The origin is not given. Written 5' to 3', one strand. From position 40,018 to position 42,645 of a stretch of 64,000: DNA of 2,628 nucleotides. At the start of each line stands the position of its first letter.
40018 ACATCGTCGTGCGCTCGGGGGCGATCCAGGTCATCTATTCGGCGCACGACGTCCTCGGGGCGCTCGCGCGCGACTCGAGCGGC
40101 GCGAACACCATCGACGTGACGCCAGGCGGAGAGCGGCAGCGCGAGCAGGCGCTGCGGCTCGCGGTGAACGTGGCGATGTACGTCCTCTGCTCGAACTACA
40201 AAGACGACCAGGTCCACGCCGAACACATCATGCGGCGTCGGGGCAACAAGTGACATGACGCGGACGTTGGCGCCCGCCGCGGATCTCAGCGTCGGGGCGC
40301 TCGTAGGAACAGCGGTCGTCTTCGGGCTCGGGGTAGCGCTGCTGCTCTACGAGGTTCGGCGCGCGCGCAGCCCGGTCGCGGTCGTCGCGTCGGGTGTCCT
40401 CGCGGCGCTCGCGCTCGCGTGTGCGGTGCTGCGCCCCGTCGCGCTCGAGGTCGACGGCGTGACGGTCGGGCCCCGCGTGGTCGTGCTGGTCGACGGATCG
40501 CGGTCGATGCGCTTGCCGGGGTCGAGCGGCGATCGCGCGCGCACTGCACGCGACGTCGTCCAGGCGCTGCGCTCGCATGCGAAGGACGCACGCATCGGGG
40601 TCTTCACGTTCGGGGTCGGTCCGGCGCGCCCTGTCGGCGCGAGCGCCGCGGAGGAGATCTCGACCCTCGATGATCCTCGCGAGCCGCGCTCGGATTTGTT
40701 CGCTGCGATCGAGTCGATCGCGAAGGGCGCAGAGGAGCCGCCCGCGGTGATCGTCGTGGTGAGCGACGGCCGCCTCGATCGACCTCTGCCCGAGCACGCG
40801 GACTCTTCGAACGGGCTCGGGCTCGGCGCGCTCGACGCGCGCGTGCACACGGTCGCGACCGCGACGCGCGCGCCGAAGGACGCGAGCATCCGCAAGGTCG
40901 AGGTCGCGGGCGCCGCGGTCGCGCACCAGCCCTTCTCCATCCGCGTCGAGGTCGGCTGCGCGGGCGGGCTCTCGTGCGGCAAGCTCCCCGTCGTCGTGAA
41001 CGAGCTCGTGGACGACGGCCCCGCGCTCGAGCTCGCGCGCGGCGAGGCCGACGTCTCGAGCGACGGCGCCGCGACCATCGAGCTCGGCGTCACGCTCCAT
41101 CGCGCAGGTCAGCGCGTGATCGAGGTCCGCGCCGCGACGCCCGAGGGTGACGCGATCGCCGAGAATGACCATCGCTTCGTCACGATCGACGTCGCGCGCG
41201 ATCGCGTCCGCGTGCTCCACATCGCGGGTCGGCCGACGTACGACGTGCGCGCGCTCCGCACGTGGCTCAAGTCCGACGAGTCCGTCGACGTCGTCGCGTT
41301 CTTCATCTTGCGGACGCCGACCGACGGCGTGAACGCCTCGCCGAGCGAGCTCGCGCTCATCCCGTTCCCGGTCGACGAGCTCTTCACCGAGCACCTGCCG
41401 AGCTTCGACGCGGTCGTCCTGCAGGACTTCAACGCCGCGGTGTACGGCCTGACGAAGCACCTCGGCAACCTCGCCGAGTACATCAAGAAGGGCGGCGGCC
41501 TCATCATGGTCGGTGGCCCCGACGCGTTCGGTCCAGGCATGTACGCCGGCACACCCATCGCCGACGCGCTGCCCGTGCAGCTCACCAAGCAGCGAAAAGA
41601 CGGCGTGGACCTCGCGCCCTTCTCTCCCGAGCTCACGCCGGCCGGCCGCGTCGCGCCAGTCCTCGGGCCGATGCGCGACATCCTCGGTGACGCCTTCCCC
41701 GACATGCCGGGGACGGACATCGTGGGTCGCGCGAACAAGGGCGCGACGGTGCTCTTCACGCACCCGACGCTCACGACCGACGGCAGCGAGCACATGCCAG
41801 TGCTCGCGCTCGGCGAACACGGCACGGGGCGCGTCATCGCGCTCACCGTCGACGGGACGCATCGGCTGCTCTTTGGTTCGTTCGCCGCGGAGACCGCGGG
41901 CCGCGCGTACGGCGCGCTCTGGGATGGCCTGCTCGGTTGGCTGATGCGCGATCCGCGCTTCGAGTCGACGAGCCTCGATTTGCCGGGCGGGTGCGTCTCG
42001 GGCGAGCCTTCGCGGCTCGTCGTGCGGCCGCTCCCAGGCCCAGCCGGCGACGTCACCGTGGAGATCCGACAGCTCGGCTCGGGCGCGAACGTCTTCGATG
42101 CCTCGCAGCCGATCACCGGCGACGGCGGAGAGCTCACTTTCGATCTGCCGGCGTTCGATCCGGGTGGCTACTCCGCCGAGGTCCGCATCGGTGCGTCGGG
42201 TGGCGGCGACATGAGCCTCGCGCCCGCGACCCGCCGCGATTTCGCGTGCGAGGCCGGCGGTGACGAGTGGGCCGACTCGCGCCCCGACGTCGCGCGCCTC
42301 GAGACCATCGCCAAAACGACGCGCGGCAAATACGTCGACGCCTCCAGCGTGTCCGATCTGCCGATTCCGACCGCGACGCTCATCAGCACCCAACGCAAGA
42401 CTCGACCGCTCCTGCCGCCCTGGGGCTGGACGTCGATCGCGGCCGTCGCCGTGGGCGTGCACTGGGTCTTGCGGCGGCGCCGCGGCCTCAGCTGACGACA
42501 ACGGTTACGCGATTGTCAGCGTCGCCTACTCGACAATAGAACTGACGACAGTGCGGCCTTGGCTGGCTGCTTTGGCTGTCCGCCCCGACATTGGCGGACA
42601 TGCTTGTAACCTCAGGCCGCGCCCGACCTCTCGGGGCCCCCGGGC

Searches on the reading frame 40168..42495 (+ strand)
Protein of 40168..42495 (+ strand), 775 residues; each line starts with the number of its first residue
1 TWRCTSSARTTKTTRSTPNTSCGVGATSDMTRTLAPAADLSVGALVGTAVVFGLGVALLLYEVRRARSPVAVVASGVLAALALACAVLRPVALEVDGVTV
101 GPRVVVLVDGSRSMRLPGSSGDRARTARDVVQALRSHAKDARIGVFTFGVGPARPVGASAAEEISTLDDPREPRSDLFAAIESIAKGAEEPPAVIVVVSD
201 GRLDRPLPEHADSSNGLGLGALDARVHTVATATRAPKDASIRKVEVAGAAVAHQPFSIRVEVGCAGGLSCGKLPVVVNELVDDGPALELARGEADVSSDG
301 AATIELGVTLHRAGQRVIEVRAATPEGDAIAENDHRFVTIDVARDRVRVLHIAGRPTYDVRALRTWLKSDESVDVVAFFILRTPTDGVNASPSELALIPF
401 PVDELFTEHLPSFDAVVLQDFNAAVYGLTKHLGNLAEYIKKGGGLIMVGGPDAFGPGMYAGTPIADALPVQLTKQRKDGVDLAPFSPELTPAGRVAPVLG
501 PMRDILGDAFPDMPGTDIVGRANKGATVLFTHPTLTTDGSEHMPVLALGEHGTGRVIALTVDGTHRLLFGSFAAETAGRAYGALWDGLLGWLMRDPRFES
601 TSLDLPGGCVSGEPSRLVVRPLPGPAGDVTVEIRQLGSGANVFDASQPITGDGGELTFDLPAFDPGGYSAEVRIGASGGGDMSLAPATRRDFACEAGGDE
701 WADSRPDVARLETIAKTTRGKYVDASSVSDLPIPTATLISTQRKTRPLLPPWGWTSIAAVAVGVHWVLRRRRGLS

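Call 17: search_protein_families(library=pfam, proteins=[window:40168-42495:+], max_evalue=0.001)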
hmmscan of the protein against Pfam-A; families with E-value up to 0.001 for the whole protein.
window:40168-42495:+ (775 aa): 2 families
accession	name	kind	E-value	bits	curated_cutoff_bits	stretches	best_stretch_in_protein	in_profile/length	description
PF07090.17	GATase1_like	-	2.3e-10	40.9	27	1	431-593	96-246/247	Putative glutamine amidotransferase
PF13519.12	VWA_2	-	3.2e-07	31.4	27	1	104-201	1-106/107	von Willebrand factor type A domain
